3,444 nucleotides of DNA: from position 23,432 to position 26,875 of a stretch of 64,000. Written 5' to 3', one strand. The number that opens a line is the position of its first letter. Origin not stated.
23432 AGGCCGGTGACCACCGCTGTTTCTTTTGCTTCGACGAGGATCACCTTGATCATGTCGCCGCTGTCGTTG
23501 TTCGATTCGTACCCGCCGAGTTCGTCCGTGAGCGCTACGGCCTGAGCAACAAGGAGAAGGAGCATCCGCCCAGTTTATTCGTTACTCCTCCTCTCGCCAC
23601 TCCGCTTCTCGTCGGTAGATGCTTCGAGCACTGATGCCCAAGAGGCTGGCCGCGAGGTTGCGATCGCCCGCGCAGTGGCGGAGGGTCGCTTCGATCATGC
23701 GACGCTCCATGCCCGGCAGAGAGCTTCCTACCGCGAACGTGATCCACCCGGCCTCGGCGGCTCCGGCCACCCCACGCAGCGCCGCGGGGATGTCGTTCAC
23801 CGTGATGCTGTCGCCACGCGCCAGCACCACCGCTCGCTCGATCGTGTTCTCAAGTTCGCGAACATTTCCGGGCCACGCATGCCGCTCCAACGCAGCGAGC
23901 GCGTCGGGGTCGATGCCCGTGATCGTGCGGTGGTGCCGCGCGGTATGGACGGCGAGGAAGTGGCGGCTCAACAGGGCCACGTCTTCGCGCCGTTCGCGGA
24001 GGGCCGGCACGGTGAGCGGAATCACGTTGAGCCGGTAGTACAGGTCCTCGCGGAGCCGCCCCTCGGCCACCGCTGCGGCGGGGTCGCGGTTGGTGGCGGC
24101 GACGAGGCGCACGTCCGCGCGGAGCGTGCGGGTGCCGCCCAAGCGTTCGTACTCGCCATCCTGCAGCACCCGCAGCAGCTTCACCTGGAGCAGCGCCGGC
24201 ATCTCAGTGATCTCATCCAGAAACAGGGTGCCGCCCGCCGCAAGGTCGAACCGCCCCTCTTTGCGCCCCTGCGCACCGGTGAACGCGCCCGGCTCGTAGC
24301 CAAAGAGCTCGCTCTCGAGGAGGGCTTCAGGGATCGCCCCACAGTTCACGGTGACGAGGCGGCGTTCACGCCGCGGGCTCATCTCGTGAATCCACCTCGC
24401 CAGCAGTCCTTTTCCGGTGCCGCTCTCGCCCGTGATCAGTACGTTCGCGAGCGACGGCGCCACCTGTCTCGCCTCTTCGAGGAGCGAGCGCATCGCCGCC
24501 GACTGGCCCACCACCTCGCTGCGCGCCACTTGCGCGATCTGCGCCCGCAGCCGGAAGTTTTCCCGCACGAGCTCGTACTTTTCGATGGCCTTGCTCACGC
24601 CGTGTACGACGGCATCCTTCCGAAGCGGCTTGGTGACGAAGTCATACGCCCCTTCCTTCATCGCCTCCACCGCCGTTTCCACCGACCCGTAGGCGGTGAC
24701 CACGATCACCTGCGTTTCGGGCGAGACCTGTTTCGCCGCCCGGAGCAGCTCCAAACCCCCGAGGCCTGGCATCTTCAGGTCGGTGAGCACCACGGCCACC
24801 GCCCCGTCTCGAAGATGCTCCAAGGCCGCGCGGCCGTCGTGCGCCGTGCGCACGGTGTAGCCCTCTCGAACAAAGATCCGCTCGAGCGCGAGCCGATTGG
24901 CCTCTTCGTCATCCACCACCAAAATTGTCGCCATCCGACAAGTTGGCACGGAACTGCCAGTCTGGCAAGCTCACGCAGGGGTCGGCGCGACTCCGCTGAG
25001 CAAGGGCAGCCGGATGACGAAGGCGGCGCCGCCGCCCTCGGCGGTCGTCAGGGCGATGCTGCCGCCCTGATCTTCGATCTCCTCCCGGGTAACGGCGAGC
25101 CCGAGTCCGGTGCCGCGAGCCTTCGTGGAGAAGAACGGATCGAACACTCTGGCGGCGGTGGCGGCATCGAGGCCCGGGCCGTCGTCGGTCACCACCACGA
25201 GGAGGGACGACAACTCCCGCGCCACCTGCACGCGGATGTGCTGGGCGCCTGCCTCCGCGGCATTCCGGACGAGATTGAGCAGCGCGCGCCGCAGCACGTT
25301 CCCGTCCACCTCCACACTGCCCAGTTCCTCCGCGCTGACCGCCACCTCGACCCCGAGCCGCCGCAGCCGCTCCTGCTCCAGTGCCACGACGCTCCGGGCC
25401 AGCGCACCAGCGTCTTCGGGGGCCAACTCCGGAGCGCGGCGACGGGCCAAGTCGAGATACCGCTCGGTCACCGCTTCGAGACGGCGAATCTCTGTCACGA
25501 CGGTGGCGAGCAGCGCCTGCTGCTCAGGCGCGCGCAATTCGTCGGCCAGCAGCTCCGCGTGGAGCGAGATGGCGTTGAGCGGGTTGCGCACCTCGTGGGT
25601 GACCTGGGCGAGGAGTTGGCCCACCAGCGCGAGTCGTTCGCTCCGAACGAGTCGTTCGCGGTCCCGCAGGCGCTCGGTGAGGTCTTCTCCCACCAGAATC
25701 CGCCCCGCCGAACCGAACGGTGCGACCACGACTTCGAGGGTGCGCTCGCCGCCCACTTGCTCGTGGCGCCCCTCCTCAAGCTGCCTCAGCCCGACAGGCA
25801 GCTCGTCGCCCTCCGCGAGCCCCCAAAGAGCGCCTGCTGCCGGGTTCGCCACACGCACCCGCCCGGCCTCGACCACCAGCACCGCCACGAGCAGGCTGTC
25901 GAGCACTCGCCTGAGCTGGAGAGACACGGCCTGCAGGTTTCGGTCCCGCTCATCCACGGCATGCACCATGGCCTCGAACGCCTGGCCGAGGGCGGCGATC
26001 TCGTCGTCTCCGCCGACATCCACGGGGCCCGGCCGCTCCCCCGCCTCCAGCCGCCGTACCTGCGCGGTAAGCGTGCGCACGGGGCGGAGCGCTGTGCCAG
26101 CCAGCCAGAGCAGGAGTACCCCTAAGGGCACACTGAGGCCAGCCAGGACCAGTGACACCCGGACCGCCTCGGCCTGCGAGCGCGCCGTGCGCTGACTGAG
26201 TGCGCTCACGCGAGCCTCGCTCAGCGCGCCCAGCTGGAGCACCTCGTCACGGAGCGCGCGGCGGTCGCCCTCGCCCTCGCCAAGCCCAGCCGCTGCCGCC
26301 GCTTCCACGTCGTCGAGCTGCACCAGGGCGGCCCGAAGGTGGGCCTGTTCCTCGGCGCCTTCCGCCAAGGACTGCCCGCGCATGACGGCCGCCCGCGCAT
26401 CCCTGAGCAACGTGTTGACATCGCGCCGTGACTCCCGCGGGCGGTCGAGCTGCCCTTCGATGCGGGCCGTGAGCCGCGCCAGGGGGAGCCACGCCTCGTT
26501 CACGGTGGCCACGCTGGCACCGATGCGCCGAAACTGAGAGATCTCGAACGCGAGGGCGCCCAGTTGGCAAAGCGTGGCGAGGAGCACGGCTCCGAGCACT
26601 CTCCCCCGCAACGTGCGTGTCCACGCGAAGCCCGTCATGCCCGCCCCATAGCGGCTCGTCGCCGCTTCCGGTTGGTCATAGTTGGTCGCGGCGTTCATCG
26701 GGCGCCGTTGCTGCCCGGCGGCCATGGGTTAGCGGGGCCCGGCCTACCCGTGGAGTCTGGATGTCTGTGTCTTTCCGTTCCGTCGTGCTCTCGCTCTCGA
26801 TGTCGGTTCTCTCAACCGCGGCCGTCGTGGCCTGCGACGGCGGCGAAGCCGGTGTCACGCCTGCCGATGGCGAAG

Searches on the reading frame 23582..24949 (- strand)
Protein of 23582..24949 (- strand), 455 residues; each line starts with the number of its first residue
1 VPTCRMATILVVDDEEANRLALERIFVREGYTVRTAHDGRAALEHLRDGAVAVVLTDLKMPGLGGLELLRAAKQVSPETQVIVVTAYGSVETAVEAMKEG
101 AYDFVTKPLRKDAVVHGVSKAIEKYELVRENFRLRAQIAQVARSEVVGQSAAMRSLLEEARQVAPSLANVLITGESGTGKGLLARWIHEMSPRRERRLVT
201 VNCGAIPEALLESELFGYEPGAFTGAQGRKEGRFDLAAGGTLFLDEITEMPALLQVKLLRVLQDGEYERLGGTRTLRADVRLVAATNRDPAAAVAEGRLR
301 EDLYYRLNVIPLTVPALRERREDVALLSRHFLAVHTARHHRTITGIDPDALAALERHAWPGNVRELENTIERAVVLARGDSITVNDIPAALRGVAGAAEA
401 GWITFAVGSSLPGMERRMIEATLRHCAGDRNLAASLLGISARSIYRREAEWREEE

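Call 66: search_protein_families(library=pfam, proteins=[window:23582-24949:-], max_evalue=0.001)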
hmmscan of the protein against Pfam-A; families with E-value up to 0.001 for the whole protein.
window:23582-24949:- (455 aa): 9 families
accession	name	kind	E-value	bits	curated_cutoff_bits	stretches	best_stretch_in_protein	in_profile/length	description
PF00158.32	Sigma54_activat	-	4.3e-69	231.9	20.2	1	147-312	2-167/168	Sigma-54 interaction domain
PF00072.30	Response_reg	-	1.1e-28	100.1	30.2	1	9-116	1-108/111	Response regulator receiver domain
PF25601.1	AAA_lid_14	-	9.5e-27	93.1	27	1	318-393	1-76/87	AAA+ ATPase lid domain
PF14532.12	Sigma54_activ_2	-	7.7e-18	65.5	25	1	147-317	1-138/138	Sigma-54 interaction domain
PF02954.25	HTH_8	-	2.1e-09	37.4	22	1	414-447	5-38/42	Bacterial regulatory protein, Fis family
PF07728.20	AAA_5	-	1.3e-07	32.1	22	1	169-295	1-127/139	AAA domain (dynein-related subfamily)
PF01078.27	Mg_chelatase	-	1.7e-07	31.3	20.3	0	225-295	93-165/207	Magnesium chelatase, subunit ChlI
PF13191.12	AAA_16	-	8.3e-05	23.6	32.6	1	149-222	5-85/167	AAA ATPase domain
PF00004.35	AAA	-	0.00075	20.4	21.2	0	170-288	1-110/131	ATPase family associated with various cellular activities (AAA)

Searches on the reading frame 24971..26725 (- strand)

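Call 66: search_protein_families(library=pfam, proteins=[window:24971-26725:-], max_evalue=0.001)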
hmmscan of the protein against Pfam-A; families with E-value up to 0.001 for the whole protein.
window:24971-26725:- (584 aa): 6 families
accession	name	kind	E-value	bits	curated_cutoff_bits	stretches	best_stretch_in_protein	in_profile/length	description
PF02518.31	HATPase_c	-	1.1e-20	74.5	26.4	1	475-575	3-109/111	Histidine kinase-, DNA gyrase B-, and HSP90-like ATPase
PF00512.31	HisKA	-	4.1e-15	56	26.9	1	369-431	3-65/66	His Kinase A (phospho-acceptor) domain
PF00672.30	HAMP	-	1.2e-11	45.2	25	1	207-257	1-51/53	HAMP domain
PF13589.12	HATPase_c_3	-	1.5e-05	25.5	25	1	479-528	4-54/137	Histidine kinase-, DNA gyrase B-, and HSP90-like ATPase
PF13188.13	PAS_8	-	9.5e-05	22.6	21.8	1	270-321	2-55/65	PAS domain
PF13581.12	HATPase_c_2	-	0.00072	20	27.4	0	481-547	39-106/127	Histidine kinase-like ATPase domain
